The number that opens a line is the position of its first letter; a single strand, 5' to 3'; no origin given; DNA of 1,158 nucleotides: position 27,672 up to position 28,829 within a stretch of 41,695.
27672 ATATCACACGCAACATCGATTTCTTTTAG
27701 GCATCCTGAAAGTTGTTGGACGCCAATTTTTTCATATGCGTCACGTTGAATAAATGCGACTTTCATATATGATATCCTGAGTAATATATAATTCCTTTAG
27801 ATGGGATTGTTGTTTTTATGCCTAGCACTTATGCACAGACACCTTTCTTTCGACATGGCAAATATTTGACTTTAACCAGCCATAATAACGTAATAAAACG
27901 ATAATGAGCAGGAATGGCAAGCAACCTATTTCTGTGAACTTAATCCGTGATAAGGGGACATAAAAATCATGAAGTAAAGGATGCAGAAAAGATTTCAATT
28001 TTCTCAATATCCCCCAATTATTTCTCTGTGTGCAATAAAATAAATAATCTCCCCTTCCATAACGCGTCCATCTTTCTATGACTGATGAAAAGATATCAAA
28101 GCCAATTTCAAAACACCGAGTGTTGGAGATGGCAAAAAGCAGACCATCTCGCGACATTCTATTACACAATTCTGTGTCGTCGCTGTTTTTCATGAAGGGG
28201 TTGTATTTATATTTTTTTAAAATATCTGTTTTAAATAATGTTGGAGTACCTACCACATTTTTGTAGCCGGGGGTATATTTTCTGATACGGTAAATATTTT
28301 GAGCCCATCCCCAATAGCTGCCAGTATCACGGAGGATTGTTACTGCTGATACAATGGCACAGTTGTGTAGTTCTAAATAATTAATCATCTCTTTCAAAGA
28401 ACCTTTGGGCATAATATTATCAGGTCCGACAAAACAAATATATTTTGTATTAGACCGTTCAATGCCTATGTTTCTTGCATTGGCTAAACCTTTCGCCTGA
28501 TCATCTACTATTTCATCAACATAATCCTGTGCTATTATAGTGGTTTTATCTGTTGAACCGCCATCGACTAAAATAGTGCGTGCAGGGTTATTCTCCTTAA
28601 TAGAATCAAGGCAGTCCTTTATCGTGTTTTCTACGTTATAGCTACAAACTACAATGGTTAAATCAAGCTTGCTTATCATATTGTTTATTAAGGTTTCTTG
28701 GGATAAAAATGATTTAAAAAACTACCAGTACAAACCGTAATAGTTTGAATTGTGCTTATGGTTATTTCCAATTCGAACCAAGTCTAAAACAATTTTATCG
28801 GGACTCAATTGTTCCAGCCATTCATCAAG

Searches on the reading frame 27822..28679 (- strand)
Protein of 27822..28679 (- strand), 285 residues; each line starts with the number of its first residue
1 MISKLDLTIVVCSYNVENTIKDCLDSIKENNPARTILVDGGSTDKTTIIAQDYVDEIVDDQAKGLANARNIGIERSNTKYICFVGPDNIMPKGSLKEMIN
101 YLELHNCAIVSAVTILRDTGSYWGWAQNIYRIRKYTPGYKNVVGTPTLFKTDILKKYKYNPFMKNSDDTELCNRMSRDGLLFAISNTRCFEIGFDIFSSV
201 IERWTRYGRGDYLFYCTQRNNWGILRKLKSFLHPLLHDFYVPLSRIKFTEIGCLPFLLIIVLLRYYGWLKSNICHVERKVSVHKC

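Call 4: search_protein_families(library=pfam, proteins=[window:27822-28679:-])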
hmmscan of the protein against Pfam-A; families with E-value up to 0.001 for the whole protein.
window:27822-28679:- (285 aa): 4 families
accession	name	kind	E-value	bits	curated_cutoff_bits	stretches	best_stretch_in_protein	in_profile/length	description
PF00535.33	Glycos_transf_2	-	7.9e-24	84.9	23.3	1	8-151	1-153/168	Glycosyl transferase family 2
PF10111.15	Glyco_tranf_2_2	-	2.5e-07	30.9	27.3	1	8-102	1-106/276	Glycosyltransferase like family 2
PF13641.12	Glyco_tranf_2_3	-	1.9e-06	28.5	27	1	7-182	3-201/230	Glycosyltransferase like family 2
PF13632.12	Glyco_trans_2_3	-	5e-06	26.9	27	1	81-262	2-189/198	Glycosyl transferase family group 2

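Call 6: search_protein_families(library=ncbifam, proteins=[window:27822-28679:-])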
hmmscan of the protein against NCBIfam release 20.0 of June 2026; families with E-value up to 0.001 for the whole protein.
window:27822-28679:- (285 aa): 16 families
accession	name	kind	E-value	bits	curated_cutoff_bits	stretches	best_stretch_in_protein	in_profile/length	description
TIGR04283.1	glyco_like_mftF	equivalog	7.9e-13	48.5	182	1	7-183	1-177/221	TIGR04283 family arsenosugar biosynthesis glycosyltransferase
NF007482.0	PRK10073.1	equivalog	1.1e-12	47.7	423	1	3-98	4-106/334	glycosyltransferase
NF047683.1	TeichurnBiosyTuaG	equivalog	1.8e-10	40.9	400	1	6-110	7-119/252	teichuronic acid biosynthesis protein TuaG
TIGR03965.1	mycofact_glyco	equivalog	4.8e-10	38.9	280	1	6-111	75-188/467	mycofactocin biosynthesis glycosyltransferase MftF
NF038302.1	EPS_HpsE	equivalog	1.8e-09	37.1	300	1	5-108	1-117/307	hormogonium polysaccharide biosynthesis glycosyltransferase HpsE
NF041875.1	EPS_EpsD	equivalog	2.7e-09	36.9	370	1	7-222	1-238/325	exopolysaccharide biosynthesis glycosyltransferase EpsD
TIGR03111.1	glyc2_xrt_Gpos1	hypoth_equivalog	5.5e-09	35.3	363.95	1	6-109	50-163/439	TIGR03111 family XrtG-associated glycosyltransferase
TIGR04182.1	glyco_TIGR04182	equivalog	8.4e-08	31.9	325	1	6-102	1-97/293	S-layer glycoprotein N-glycosyltransferase AglJ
TIGR04195.1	S_glycosyl_SunS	equivalog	9.4e-08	31.3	350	1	7-134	59-190/421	SunS family peptide S-glycosyltransferase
TIGR03937.1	PgaC_IcaA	equivalog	1.2e-06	27.7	422.3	1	7-114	47-160/407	poly-beta-1,6-N-acetyl-D-glucosamine synthase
TIGR04009.1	wcaE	equivalog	7.6e-06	25.4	369.2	1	34-183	35-186/248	colanic acid biosynthesis glycosyltransferase WcaE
NF041391.1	DPhHxTase_Halo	equivalog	0.00011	21.3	375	1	13-103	3-94/213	dolichyl-phosphate hexose transferase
NF053739.1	GlytfEpsEBac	equivalog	0.00016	20.8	450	1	8-115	4-121/265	glycosyltransferase EpsE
TIGR01556.1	rhamnosyltran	subfamily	0.00024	20.4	200.55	1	20-154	10-148/281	rhamnosyltransferase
TIGR04440.1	glyco_TIGR04440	domain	0.00048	19.9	70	0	7-109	2-113/215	TIGR00180 family glycosyltransferase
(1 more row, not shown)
